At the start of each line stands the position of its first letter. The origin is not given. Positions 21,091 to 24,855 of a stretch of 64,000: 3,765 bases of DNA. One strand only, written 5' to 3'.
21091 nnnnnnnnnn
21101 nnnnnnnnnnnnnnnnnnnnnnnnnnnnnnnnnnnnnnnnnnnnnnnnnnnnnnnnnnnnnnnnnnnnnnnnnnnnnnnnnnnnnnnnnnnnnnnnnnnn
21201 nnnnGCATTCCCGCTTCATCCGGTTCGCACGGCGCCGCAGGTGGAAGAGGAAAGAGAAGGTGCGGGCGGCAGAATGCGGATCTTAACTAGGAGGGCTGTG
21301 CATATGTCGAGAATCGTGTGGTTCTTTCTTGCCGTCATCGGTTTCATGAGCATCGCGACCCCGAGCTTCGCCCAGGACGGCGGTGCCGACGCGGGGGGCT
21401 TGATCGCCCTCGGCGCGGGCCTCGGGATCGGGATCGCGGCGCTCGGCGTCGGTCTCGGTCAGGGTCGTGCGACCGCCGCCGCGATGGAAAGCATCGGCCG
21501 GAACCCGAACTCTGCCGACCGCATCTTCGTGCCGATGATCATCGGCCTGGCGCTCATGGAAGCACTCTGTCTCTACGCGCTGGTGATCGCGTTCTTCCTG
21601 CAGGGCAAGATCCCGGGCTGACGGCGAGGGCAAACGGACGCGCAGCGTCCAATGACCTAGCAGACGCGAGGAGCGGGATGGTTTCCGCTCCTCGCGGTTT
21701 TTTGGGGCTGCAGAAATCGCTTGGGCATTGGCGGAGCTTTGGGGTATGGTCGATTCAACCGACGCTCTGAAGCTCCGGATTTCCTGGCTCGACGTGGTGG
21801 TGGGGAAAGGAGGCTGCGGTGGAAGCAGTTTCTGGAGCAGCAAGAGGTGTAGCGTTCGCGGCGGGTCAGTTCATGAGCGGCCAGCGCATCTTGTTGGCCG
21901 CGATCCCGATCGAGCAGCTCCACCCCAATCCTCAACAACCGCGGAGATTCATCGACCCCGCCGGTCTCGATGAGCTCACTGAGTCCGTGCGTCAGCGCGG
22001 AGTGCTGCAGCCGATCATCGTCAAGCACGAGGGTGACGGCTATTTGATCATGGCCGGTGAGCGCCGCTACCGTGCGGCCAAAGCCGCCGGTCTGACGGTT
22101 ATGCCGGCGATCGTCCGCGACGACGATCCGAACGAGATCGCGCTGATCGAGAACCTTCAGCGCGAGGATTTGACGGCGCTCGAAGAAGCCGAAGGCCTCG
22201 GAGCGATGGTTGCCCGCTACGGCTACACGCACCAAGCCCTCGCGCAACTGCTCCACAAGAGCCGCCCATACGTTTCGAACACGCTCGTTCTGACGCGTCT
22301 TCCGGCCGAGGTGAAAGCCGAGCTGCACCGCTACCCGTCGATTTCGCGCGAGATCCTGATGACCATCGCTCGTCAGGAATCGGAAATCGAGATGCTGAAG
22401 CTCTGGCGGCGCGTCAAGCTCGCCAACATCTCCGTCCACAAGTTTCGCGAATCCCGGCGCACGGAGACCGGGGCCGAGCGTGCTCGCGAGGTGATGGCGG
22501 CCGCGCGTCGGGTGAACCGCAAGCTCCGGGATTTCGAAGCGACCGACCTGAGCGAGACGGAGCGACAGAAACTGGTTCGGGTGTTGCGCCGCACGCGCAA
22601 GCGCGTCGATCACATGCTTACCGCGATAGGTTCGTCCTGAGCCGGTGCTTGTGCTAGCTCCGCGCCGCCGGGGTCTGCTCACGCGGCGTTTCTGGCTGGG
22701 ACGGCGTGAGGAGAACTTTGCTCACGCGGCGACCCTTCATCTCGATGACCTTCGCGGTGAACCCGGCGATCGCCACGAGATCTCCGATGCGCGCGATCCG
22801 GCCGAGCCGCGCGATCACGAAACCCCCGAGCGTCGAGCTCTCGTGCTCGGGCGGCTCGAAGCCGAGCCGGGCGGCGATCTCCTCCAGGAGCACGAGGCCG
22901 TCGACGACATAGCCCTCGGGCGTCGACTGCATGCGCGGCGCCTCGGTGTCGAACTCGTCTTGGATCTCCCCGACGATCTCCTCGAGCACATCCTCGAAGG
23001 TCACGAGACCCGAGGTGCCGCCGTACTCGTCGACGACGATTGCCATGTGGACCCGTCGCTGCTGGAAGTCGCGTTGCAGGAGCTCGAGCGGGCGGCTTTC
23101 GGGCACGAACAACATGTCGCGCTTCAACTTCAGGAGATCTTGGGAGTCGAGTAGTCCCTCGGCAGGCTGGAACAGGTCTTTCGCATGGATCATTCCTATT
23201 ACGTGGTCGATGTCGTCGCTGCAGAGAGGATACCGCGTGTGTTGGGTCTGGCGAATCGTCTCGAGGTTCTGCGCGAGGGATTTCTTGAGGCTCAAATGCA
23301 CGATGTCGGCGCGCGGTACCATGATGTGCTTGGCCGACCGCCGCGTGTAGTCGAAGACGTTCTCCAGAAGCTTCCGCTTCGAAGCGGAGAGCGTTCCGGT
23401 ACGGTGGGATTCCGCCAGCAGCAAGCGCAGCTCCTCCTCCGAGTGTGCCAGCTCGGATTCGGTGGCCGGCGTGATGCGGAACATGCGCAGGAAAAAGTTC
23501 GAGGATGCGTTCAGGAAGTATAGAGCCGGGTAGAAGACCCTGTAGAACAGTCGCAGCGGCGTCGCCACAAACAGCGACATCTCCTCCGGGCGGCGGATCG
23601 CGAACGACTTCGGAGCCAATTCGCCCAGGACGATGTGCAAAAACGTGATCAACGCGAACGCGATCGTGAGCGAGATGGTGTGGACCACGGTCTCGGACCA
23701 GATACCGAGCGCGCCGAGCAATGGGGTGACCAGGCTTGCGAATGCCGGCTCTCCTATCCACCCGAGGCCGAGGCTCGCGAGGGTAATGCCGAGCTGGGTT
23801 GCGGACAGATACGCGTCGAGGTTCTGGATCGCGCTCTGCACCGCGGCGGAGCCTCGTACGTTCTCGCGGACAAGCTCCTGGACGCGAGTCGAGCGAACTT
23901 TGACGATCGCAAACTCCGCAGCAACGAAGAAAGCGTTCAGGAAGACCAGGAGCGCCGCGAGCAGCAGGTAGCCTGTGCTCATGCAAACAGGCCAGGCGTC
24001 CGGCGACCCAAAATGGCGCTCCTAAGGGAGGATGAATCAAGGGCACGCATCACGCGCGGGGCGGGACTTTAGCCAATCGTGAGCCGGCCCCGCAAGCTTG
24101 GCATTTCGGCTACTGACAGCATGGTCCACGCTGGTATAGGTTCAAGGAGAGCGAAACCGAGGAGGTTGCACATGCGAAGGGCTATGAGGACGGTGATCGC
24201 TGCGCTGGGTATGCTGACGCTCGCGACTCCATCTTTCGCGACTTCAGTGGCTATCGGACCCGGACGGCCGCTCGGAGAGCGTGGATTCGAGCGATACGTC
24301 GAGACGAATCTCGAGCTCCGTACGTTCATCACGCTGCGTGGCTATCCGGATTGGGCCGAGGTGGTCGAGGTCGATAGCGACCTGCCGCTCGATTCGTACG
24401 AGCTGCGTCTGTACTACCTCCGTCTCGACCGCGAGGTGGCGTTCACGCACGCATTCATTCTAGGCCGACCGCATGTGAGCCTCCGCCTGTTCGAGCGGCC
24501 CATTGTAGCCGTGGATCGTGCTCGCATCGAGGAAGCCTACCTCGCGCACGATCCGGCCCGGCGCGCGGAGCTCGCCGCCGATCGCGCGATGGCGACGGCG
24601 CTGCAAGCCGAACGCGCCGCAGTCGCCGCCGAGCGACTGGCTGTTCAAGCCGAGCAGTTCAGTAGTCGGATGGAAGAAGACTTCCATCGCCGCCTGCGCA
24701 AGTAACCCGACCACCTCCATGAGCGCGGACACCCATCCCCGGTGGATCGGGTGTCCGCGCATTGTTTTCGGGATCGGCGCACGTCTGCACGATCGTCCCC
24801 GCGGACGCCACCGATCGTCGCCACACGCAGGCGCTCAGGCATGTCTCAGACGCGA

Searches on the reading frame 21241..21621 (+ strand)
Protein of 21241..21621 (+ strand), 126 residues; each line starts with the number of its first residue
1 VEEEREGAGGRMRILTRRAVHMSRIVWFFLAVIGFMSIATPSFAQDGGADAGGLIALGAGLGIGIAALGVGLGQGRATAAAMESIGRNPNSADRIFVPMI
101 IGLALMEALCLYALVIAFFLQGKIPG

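Call 79: search_protein_families(library=pfam, proteins=[window:21241-21621:+], max_evalue=0.001)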
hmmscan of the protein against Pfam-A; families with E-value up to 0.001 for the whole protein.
window:21241-21621:+ (126 aa): 1 family
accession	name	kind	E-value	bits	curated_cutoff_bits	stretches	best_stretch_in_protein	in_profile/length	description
PF00137.26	ATP-synt_C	-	3.9e-19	69.1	24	1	57-120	1-60/60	ATP synthase subunit C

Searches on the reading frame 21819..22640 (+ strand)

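Call 4: search_protein_families(library=pfam, proteins=[window:21819-22640:+], max_evalue=1)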
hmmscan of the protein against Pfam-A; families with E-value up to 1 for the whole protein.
window:21819-22640:+ (273 aa): 5 families
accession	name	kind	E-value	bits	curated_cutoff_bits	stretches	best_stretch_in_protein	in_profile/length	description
PF02195.25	ParB_N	-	5e-28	97.4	26.3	1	27-114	4-95/95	ParB N-terminal domain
PF17762.8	HTH_ParB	-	1.5e-13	51.2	22.6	1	116-211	1-95/102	ParB HTH domain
PF10279.14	Latarcin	-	0.051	14.3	25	1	109-134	26-52/64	Latarcin precursor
PF13545.12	HTH_Crp_2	-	0.089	13.2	27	0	131-156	18-43/70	Crp-like helix-turn-helix domain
PF24980.1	LSU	-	0.2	12.1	30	1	181-202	13-34/53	Response to Low Sulfur (LSU) family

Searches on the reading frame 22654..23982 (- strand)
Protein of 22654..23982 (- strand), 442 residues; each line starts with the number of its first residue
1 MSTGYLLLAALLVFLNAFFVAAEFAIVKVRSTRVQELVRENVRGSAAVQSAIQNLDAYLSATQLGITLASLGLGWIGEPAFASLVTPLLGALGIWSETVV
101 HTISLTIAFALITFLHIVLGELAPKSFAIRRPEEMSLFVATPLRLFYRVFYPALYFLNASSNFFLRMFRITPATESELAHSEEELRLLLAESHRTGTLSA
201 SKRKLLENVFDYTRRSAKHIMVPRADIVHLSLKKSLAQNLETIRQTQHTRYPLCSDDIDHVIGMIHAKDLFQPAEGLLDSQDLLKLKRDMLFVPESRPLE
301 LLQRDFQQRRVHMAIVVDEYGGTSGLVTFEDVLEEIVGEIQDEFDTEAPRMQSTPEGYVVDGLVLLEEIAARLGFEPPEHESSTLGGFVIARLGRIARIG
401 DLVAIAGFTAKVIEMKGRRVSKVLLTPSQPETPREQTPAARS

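Call 4: search_protein_families(library=pfam, proteins=[window:22654-23982:-], max_evalue=1)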
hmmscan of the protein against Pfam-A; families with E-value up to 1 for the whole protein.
window:22654-23982:- (442 aa): 5 families
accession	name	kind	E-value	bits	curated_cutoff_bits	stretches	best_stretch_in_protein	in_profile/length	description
PF01595.25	CNNM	-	3.9e-55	186.8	28.4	1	7-200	1-179/181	Cyclin M transmembrane N-terminal domain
PF03471.22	CorC_HlyC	-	4.4e-17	62.3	27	1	356-427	6-79/81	Transporter associated domain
PF00571.33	CBS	-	4.2e-12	46.7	24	2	287-337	6-56/57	CBS domain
PF14919.11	MTBP_mid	-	0.35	10.2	25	1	233-301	261-328/335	MDM2-binding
PF04276.17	DUF443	-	0.72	10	26.2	1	80-128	73-121/202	Protein of unknown function (DUF443)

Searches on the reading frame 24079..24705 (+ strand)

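Call 4: search_protein_families(library=pfam, proteins=[window:24079-24705:+], max_evalue=1)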
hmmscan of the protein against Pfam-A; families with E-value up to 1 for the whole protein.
window:24079-24705:+ (208 aa): 1 family
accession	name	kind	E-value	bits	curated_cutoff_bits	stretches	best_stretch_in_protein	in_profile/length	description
PF11839.13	Alanine_zipper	-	0.18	12.5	23.1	1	156-197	20-61/69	Alanine-zipper, major outer membrane lipoprotein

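Call 5: search_protein_families(library=ncbifam, proteins=[window:24079-24705:+], max_evalue=1)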
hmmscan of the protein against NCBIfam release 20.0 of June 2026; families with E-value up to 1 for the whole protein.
window:24079-24705:+ (208 aa): 2 families
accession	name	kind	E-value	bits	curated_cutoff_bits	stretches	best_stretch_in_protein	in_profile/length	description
TIGR04319.1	SerAla_Lrha_rpt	domain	0.021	15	120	1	153-199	100-146/175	Ser-Ala-175 repeat protein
NF040598.1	Ala_zip_lipo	subfamily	0.11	13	43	1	156-198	41-83/90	Lpp/OprI family alanine-zipper lipoprotein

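Call 80: search_protein_families(library=padloc, proteins=[window:24079-24705:+], max_evalue=0.1)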
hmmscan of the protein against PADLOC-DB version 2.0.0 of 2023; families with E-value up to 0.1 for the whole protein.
window:24079-24705:+ (208 aa): 0 families
